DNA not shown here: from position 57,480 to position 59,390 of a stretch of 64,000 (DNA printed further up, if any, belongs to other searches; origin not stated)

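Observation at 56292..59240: Candidate defence islet: YhcG-like nuclease plus EVE-PD-(D/E)xK (DUF3883) fusion, a putative modification-dependent restriction enzyme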

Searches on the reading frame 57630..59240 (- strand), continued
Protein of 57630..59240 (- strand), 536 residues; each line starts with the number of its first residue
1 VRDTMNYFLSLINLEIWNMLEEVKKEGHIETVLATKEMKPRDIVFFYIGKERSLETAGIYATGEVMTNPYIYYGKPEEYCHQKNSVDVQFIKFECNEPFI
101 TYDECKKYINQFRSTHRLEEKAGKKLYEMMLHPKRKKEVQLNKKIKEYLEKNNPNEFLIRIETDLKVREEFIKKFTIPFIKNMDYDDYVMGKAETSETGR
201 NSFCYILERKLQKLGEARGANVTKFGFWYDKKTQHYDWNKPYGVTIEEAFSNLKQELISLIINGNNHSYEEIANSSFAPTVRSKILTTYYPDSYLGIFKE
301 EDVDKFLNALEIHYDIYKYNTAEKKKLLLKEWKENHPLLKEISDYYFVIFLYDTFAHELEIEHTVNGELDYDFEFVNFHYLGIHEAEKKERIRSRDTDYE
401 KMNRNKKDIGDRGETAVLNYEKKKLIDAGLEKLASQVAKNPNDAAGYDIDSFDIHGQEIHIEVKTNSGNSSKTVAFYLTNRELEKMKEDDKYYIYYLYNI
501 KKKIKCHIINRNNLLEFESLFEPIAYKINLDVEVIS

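Call 65: search_protein_families(library=pfam, proteins=[L047:4974-6983:+, L047:3665-4978:+, P0045, P0046, P0048, P0050, P0047, P0044, P0016, P0017], max_evalue=0.01)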
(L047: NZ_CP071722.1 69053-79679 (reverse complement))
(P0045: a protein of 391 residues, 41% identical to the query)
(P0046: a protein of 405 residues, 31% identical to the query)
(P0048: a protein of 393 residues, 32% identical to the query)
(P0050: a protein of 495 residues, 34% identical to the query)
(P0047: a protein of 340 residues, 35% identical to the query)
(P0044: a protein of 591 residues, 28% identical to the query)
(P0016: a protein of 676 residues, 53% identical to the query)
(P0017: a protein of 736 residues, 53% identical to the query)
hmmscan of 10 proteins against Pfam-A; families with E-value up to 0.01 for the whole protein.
L047:4974-6983:+ (670 aa): 7 families
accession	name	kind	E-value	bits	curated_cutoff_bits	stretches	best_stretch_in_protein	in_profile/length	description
PF07728.20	AAA_5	-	7.7e-19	68.5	22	2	413-540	28-139/139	AAA domain (dynein-related subfamily)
PF00004.35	AAA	-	1.4e-05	26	21.2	1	254-273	1-20/131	ATPase family associated with various cellular activities (AAA)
PF13401.12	AAA_22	-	2.1e-05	25.3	27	1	250-296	4-53/130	AAA domain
PF13191.12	AAA_16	-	7.1e-05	23.8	32.6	1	243-278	11-51/167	AAA ATPase domain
PF13245.12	AAA_19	-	0.00091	19.9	25.1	0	248-278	8-38/134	AAA domain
PF20030.5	bpMoxR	-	0.0019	17.7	27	1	239-273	18-53/205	MoxR domain in the MoxR-vWA-beta-propeller ternary systems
PF01695.23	IstB_IS21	-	0.0033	17.4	24.1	1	240-271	79-112/238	IstB-like ATP binding protein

L047:3665-4978:+ (438 aa): 1 family
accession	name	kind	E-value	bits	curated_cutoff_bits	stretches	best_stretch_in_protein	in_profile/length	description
PF10117.15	McrBC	-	1.2e-68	231.9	23.9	1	56-383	2-318/318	McrBC 5-methylcytosine restriction system component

P0045 (391 aa): 2 families
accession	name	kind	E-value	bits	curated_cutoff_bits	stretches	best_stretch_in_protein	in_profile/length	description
PF12102.13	MrcB_N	-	9.7e-48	162.7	25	1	38-184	36-182/183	MrcB-like, N-terminal domain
PF13020.12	NOV_C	-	3.7e-20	72.2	22.1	1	264-357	2-88/91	Protein NO VEIN, C-terminal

P0046 (405 aa): 1 family
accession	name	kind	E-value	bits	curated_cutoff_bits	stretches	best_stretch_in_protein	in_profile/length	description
PF13020.12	NOV_C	-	1.8e-21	76.4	22.1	1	283-374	1-86/91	Protein NO VEIN, C-terminal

P0048 (393 aa): 2 families
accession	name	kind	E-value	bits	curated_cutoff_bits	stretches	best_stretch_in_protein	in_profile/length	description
PF13020.12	NOV_C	-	4.9e-22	78.3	22.1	1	278-369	1-90/91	Protein NO VEIN, C-terminal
PF03288.22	Pox_D5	-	0.0077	17.1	21.4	0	196-240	29-77/86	Poxvirus D5 protein-like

P0050 (495 aa): 2 families
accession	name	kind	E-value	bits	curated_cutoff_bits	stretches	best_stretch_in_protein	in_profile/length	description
PF11564.14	BpuJI_N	-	6.3e-119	396.7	25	1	9-302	1-278/278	Restriction endonuclease BpuJI - N terminal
PF13020.12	NOV_C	-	3.7e-14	53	22.1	1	354-453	1-88/91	Protein NO VEIN, C-terminal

P0047 (340 aa): 1 family
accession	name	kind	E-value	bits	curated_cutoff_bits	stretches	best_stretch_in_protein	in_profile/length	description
PF13020.12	NOV_C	-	3.7e-10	40.2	22.1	1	203-308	1-86/91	Protein NO VEIN, C-terminal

P0044 (591 aa): 1 family
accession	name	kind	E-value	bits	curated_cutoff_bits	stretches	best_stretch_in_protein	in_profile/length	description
PF13020.12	NOV_C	-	3e-17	62.9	22.1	1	462-550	1-83/91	Protein NO VEIN, C-terminal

P0016 (676 aa): 1 family
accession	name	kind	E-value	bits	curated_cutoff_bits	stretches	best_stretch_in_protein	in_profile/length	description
PF13020.12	NOV_C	-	3.1e-15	56.4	22.1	1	546-641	1-91/91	Protein NO VEIN, C-terminal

P0017 (736 aa): 1 family
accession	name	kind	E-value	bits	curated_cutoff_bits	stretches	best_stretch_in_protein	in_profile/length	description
PF13020.12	NOV_C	-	1.2e-13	51.3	22.1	1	613-709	1-91/91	Protein NO VEIN, C-terminal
